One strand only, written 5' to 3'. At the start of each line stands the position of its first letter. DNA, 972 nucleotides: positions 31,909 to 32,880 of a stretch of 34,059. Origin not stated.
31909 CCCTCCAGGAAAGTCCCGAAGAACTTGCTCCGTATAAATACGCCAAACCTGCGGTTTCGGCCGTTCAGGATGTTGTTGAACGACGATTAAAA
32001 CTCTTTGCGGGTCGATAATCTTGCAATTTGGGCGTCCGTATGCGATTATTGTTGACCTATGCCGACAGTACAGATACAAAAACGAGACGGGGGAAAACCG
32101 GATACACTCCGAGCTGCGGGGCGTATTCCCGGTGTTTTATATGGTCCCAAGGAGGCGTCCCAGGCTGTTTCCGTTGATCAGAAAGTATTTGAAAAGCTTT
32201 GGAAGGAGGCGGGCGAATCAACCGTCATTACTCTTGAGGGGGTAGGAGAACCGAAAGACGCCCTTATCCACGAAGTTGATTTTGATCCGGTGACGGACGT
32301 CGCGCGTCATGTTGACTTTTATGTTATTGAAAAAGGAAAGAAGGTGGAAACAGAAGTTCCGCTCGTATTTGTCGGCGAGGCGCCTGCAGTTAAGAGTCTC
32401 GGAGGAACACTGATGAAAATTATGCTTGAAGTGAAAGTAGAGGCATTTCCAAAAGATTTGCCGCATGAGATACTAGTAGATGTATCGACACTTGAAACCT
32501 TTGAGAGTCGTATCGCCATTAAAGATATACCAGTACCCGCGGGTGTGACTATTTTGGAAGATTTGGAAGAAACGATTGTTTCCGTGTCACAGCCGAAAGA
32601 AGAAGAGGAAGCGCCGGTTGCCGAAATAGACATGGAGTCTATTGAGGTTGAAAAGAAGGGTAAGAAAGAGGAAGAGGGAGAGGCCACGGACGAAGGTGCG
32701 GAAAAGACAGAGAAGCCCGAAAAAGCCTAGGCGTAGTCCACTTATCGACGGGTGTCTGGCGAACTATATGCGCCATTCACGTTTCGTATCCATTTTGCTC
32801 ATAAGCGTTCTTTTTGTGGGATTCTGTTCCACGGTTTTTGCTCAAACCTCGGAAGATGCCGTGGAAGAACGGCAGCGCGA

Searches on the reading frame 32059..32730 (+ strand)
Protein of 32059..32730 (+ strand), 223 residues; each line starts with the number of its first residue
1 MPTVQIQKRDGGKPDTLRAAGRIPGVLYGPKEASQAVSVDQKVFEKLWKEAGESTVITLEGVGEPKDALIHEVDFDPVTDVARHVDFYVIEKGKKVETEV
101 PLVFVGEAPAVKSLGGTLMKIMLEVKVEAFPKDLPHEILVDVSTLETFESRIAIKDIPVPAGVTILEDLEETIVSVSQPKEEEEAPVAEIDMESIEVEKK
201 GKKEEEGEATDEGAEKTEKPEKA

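Call 6: search_protein_families(library=pfam, proteins=[window:32059-32730:+], max_evalue=0.001)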
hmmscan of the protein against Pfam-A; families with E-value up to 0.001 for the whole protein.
window:32059-32730:+ (223 aa): 2 families
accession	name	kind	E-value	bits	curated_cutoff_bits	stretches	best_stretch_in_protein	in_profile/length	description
PF14693.11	Ribosomal_TL5_C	-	1.2e-22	80.5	27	1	95-180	1-84/84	Ribosomal protein TL5, C-terminal domain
PF01386.24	Ribosomal_L25p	-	7.4e-20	71.6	23.6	1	5-87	2-82/82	Ribosomal L25p family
